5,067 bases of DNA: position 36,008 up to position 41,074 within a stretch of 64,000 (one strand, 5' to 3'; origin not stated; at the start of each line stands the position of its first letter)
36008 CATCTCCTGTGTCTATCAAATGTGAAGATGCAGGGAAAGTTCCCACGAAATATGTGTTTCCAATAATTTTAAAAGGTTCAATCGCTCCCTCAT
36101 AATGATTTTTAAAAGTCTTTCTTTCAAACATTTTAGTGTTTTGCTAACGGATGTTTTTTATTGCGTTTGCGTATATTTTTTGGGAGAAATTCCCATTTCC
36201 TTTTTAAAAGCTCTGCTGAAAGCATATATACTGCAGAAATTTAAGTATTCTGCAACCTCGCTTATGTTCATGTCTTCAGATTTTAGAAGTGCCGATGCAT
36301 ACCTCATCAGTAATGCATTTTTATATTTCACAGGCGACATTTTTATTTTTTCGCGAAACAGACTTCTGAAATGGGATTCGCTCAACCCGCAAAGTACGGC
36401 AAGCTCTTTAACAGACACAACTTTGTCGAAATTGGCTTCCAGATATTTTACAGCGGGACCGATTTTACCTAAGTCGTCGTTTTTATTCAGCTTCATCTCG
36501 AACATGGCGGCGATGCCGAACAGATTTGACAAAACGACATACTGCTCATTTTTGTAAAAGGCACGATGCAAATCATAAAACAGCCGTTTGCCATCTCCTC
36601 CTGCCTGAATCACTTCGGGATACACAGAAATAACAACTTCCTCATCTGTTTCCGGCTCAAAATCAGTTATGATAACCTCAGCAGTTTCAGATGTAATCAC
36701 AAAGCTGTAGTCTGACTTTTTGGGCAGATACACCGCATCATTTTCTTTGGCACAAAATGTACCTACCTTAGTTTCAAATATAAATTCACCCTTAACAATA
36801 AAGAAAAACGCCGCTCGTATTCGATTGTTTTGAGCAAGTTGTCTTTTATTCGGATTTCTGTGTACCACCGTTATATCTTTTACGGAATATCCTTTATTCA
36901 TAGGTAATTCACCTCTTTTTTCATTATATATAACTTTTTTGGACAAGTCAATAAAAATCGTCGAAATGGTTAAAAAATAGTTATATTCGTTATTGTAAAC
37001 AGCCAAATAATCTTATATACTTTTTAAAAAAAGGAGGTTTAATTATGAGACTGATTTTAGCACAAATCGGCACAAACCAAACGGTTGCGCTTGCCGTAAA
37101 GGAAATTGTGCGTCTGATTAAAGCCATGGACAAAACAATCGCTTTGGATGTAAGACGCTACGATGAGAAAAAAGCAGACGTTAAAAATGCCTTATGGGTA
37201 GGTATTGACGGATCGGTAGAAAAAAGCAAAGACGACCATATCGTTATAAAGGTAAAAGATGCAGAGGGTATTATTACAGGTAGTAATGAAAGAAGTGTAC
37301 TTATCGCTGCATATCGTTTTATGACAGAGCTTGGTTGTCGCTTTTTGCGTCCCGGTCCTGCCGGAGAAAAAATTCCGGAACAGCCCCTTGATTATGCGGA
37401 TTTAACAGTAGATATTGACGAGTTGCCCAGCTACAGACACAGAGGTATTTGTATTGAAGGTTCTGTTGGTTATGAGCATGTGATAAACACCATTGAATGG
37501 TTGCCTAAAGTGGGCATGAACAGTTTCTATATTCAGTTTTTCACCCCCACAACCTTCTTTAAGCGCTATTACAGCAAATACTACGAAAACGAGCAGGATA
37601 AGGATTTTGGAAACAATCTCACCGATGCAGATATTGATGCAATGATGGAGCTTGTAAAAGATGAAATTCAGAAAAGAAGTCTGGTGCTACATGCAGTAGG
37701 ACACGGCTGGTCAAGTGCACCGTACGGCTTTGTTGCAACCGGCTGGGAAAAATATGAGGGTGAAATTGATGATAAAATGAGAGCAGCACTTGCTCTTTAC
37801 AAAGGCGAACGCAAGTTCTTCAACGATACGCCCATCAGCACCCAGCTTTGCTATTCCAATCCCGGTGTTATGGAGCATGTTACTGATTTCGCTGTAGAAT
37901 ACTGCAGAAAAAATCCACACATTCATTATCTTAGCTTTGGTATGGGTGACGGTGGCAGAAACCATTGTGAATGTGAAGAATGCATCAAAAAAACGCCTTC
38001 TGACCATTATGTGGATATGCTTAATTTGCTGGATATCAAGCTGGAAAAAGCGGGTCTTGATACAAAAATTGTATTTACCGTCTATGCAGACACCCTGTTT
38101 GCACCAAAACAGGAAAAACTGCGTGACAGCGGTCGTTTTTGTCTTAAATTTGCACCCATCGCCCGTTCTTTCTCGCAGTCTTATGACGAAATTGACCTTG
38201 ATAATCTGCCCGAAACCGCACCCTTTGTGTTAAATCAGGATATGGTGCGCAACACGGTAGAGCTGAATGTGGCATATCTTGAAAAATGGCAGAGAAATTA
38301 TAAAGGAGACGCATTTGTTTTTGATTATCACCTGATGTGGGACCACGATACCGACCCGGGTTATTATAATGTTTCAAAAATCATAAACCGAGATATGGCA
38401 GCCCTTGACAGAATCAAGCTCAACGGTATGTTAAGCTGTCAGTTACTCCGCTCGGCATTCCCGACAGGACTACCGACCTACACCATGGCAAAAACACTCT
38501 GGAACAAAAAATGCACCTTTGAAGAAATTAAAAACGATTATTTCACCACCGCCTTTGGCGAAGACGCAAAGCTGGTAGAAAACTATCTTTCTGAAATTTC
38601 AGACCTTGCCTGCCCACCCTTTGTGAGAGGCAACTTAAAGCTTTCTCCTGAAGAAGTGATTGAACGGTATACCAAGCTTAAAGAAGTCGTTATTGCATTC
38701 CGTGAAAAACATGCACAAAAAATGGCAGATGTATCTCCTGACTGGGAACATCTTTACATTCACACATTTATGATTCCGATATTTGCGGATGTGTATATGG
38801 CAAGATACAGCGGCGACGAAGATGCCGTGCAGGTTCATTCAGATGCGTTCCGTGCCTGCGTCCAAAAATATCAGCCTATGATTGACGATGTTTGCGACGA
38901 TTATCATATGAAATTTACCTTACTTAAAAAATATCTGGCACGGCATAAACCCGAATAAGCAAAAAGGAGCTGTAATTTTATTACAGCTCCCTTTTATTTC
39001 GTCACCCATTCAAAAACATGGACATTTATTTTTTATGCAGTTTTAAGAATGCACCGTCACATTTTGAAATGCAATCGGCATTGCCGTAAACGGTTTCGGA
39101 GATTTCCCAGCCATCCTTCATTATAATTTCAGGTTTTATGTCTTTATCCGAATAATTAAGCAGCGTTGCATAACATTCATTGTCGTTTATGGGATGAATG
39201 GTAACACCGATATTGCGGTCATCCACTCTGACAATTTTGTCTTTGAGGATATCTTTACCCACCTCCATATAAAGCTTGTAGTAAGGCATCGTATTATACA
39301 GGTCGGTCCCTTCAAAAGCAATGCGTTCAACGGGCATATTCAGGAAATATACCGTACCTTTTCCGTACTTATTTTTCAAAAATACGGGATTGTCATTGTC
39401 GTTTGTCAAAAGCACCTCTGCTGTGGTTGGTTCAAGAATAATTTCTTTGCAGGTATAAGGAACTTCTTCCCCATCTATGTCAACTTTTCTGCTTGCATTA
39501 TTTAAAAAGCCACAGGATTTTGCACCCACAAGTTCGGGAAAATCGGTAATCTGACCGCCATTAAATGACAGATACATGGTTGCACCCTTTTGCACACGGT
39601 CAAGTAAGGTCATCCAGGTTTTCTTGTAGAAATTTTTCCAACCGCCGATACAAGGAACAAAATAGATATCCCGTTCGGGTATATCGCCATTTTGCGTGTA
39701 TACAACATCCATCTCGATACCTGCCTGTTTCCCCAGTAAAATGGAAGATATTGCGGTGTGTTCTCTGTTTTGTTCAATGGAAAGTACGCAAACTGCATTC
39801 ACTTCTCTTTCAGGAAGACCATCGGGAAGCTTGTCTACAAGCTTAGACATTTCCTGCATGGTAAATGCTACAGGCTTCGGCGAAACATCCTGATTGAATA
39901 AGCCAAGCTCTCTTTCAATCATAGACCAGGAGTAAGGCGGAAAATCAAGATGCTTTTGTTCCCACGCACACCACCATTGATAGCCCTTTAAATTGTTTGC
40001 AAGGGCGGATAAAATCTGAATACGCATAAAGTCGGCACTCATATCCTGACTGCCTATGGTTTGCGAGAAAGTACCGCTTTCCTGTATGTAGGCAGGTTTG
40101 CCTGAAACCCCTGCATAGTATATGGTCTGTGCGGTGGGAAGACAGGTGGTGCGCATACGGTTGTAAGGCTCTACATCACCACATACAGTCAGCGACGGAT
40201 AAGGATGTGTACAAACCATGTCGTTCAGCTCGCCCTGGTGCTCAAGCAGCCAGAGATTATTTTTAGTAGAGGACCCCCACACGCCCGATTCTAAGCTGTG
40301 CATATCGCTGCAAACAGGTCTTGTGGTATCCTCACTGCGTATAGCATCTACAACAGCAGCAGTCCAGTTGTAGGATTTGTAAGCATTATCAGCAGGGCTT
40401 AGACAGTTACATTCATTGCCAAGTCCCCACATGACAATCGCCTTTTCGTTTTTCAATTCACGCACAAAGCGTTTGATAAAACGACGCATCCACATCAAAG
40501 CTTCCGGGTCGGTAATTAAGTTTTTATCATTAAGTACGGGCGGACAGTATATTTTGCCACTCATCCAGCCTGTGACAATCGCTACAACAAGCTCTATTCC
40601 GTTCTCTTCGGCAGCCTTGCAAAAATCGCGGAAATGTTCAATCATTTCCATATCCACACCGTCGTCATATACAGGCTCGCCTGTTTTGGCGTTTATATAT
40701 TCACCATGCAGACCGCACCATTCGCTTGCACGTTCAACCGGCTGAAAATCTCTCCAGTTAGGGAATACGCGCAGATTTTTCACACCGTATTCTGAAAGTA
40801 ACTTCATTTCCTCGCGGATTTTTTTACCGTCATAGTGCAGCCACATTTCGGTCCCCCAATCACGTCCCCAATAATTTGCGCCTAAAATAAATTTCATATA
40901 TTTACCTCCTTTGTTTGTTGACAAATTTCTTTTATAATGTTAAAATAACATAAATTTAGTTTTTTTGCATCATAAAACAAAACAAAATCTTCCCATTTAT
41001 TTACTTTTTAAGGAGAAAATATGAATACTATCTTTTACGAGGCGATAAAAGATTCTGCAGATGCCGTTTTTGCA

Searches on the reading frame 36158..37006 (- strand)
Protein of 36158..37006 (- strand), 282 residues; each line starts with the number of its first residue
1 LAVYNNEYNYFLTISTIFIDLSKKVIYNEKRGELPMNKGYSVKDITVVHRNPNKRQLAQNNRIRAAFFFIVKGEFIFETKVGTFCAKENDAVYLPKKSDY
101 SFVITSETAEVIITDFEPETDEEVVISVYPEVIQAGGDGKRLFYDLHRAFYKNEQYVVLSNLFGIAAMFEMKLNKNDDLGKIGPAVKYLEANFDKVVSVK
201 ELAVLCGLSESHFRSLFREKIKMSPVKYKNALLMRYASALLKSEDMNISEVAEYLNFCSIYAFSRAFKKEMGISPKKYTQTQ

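Call 13: search_protein_families(library=pfam, proteins=[window:36158-37006:-], max_evalue=0.001)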
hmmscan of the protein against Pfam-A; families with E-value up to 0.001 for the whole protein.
window:36158-37006:- (282 aa): 2 families
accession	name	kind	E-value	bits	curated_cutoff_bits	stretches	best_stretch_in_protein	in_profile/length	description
PF00165.29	HTH_AraC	-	7.9e-17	61.4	26.6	2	241-279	1-41/42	Bacterial regulatory helix-turn-helix proteins, AraC family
PF12833.13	HTH_18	-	6.3e-16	58.9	33.6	1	203-280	2-79/80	Helix-turn-helix domain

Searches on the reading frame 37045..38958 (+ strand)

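Call 13: search_protein_families(library=pfam, proteins=[window:37045-38958:+], max_evalue=0.001)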
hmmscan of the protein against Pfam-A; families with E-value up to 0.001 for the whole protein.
window:37045-38958:+ (637 aa): 1 family
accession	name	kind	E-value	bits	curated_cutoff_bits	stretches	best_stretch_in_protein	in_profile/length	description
PF16126.11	DUF4838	-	4.2e-12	46.3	26.6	1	257-515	90-324/325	Domain of unknown function (DUF4838)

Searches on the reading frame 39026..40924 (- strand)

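Call 13: search_protein_families(library=pfam, proteins=[window:39026-40924:-], max_evalue=0.001)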
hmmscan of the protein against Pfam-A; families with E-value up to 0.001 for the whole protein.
window:39026-40924:- (632 aa): 1 family
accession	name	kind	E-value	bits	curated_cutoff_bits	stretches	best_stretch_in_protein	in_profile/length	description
PF02836.23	Glyco_hydro_2_C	-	3.8e-07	30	21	1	134-205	98-159/302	Glycosyl hydrolases family 2, TIM barrel domain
